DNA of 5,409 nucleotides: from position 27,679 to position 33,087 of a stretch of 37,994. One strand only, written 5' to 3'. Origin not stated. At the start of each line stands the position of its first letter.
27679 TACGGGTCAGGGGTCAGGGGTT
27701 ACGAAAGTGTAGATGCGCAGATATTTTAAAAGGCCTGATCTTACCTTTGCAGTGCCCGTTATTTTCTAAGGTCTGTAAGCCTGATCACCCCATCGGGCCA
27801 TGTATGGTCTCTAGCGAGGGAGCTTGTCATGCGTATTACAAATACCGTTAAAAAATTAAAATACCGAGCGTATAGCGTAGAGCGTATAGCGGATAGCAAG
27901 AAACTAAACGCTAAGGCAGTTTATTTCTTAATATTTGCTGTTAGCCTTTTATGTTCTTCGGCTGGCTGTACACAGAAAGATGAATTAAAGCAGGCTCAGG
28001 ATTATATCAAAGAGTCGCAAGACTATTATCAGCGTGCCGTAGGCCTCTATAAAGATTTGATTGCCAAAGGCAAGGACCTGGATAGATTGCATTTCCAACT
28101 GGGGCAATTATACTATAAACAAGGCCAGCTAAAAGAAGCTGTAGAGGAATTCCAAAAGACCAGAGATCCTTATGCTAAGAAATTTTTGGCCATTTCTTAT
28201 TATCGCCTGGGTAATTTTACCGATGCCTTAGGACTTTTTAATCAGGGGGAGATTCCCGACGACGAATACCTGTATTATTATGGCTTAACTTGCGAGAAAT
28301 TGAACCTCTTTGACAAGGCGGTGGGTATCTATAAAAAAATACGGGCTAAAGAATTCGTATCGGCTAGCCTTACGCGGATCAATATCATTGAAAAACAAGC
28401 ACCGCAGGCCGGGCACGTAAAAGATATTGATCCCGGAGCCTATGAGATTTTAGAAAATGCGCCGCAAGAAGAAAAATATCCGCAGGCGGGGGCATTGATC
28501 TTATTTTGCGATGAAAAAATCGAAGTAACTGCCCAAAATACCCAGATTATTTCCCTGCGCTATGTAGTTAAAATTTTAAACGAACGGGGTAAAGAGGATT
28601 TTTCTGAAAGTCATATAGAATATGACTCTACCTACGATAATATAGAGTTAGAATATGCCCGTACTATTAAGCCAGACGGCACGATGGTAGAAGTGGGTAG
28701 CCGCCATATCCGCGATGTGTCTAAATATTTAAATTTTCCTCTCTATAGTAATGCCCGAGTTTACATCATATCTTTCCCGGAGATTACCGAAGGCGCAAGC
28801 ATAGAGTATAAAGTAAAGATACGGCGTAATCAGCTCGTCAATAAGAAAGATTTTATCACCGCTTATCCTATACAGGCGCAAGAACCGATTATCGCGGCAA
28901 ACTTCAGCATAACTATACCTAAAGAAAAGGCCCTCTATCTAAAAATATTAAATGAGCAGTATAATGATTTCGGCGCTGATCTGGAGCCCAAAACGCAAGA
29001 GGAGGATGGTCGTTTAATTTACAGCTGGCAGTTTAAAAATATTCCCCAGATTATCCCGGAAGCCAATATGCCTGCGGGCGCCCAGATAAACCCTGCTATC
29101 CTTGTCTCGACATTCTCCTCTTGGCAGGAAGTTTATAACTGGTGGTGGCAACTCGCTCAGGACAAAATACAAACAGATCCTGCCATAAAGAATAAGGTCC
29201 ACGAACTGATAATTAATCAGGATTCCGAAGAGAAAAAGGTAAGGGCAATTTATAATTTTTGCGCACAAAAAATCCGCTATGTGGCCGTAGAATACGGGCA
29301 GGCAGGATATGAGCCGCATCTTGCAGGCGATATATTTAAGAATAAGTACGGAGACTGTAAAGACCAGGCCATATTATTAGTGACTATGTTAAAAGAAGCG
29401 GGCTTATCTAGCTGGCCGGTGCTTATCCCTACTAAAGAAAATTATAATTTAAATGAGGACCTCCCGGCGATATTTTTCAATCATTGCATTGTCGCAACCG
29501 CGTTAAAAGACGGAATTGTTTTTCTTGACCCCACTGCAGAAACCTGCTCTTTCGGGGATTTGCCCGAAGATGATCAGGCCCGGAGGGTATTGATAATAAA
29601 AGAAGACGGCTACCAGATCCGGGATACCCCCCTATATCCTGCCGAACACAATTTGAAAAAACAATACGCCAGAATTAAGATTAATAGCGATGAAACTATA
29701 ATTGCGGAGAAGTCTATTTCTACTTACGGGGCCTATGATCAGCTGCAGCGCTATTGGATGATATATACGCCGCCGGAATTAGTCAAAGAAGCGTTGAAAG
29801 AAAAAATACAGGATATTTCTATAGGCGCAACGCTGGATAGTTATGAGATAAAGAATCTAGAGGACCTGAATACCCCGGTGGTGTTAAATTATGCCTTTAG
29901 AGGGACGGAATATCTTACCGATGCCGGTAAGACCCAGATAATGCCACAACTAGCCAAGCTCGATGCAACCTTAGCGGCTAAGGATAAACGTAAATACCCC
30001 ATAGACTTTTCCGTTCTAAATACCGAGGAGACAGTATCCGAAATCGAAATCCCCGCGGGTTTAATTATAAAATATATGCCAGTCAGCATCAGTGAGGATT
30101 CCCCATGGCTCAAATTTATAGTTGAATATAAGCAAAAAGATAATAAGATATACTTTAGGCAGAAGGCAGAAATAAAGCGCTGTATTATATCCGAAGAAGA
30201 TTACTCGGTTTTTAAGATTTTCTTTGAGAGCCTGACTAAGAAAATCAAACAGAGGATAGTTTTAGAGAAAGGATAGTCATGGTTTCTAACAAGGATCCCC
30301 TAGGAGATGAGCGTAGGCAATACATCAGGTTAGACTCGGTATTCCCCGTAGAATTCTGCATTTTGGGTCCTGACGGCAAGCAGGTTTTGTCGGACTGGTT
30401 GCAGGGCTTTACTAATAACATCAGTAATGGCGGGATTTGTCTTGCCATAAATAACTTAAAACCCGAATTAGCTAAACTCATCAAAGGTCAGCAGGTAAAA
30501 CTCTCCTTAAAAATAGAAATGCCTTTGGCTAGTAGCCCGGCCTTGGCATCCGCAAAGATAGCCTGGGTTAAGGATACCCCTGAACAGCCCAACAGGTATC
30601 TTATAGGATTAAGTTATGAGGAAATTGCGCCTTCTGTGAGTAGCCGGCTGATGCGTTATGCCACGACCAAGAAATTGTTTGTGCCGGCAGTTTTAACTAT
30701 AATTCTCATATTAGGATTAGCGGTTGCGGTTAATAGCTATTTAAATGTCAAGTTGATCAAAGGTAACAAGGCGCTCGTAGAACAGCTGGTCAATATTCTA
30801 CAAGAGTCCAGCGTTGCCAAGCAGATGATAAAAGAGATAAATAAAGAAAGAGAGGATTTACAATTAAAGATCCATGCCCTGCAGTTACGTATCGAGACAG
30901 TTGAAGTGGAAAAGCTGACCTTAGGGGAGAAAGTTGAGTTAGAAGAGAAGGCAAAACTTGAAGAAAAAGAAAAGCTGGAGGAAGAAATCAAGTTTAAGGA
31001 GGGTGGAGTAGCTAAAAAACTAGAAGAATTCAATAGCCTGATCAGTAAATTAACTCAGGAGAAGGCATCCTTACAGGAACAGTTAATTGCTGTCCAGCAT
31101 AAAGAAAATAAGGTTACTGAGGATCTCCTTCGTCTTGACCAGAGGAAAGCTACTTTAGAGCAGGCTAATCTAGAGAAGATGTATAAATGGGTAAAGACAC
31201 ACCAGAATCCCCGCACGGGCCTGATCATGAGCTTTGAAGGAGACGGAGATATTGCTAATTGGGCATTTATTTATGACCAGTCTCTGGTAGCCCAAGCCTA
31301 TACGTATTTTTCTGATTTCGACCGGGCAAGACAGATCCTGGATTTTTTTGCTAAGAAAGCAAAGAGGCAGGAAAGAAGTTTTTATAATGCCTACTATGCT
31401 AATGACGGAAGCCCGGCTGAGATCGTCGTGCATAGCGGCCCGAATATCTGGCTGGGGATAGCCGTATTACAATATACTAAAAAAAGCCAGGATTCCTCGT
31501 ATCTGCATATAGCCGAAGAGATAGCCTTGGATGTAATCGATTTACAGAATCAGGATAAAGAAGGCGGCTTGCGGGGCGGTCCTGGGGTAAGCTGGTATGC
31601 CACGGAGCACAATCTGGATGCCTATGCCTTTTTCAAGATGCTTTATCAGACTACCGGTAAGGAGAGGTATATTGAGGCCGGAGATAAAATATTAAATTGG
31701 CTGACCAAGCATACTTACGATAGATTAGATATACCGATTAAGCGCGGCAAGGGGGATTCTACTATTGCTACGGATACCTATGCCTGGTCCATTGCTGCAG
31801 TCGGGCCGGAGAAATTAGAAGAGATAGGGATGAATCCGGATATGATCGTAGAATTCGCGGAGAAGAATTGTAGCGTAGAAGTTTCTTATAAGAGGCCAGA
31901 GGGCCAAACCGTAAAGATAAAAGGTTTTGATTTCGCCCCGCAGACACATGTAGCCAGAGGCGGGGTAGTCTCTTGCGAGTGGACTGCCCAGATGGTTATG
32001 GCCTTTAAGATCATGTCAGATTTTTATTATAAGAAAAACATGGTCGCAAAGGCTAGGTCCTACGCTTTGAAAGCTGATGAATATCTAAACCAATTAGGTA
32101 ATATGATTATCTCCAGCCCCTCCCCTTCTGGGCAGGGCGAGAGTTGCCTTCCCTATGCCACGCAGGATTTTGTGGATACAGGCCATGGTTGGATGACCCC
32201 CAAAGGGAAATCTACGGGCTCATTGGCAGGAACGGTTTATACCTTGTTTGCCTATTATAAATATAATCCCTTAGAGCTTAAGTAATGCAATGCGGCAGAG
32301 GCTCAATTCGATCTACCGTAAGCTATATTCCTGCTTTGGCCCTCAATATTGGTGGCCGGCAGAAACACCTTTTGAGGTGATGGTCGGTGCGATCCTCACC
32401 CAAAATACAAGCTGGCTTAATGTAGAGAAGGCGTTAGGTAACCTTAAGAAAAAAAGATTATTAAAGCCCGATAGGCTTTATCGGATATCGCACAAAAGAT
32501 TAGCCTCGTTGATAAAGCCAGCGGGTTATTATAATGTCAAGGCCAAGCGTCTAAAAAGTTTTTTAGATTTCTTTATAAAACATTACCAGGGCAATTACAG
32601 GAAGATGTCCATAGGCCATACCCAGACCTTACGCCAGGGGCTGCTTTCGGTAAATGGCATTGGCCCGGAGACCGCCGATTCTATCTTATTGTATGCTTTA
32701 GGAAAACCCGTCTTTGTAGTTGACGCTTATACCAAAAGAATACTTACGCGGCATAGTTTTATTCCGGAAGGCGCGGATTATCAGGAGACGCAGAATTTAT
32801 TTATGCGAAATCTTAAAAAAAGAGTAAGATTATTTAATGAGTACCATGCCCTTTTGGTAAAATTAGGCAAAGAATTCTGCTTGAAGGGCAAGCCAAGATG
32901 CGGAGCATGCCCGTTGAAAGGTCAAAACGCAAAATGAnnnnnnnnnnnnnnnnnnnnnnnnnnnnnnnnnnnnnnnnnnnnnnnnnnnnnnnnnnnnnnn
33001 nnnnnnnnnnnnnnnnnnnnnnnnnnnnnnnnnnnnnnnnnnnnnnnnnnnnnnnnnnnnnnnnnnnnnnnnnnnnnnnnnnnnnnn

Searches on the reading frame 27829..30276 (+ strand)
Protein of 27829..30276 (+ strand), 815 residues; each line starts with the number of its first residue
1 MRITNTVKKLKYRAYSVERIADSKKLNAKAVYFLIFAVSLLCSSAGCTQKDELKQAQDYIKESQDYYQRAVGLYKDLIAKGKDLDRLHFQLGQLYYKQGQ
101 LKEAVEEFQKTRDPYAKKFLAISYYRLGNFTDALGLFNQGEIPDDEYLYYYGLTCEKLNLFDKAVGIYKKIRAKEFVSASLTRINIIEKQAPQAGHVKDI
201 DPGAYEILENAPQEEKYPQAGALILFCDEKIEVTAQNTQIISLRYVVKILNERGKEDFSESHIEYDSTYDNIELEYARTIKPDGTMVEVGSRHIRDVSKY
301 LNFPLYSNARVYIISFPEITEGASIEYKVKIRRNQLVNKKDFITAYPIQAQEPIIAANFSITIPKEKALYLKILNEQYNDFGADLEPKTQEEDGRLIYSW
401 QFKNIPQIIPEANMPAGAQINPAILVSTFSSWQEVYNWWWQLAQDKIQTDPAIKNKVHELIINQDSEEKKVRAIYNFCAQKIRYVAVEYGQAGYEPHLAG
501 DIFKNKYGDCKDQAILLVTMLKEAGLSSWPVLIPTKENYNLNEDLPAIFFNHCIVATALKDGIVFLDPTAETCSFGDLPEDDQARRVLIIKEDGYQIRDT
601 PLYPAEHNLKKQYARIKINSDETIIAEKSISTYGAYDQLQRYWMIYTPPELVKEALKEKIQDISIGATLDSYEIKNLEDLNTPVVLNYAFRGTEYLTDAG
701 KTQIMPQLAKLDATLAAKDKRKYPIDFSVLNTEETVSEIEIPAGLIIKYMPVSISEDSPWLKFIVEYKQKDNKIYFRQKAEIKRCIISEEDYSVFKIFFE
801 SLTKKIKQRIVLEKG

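Call 25: search_protein_families(library=pfam, proteins=[window:27829-30276:+], max_evalue=0.00001)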
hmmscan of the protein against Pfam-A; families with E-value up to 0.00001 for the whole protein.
window:27829-30276:+ (815 aa): 8 families
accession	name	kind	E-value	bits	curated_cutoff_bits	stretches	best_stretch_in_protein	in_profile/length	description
PF12969.12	DUF3857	-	4e-31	108.8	24.6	1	239-407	5-168/170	Domain of Unknown Function with PDB structure (DUF3857)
PF07719.23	TPR_2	-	6.5e-09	35.7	27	0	87-110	3-26/34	Tetratricopeptide repeat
PF13432.12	TPR_16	-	2.3e-08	34.8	32.7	0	55-115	3-63/65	Tetratricopeptide repeat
PF01841.26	Transglut_core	-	4.3e-08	33.8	23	1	459-528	6-72/108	Transglutaminase-like superfamily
PF12895.13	ANAPC3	-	5.4e-08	33.5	27.2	0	110-170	19-81/82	Anaphase-promoting complex, cyclosome, subunit 3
PF13424.12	TPR_12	-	2e-06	28.3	30.1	0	59-112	18-72/77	Tetratricopeptide repeat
PF14559.12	TPR_19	-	3.1e-06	27.8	25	0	67-111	7-51/68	Tetratricopeptide repeat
PF13176.12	TPR_7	-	8.9e-06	25.9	27.9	0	88-106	2-20/36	Tetratricopeptide repeat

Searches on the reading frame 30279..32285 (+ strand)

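Call 25: search_protein_families(library=pfam, proteins=[window:30279-32285:+], max_evalue=0.00001)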
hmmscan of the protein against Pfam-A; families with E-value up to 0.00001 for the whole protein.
window:30279-32285:+ (668 aa): 1 family
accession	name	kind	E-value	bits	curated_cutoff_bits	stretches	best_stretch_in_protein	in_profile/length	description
PF07238.19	PilZ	-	6.5e-07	30.1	22.5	1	11-127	1-99/102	PilZ domain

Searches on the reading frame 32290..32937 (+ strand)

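Call 25: search_protein_families(library=pfam, proteins=[window:32290-32937:+], max_evalue=0.00001)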
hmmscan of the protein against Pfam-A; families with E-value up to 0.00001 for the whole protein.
window:32290-32937:+ (215 aa): 1 family
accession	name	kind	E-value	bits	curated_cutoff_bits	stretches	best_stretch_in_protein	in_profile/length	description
PF00730.31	HhH-GPD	-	4.9e-18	65.9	26.2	1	32-176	1-107/108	HhH-GPD superfamily base excision DNA repair protein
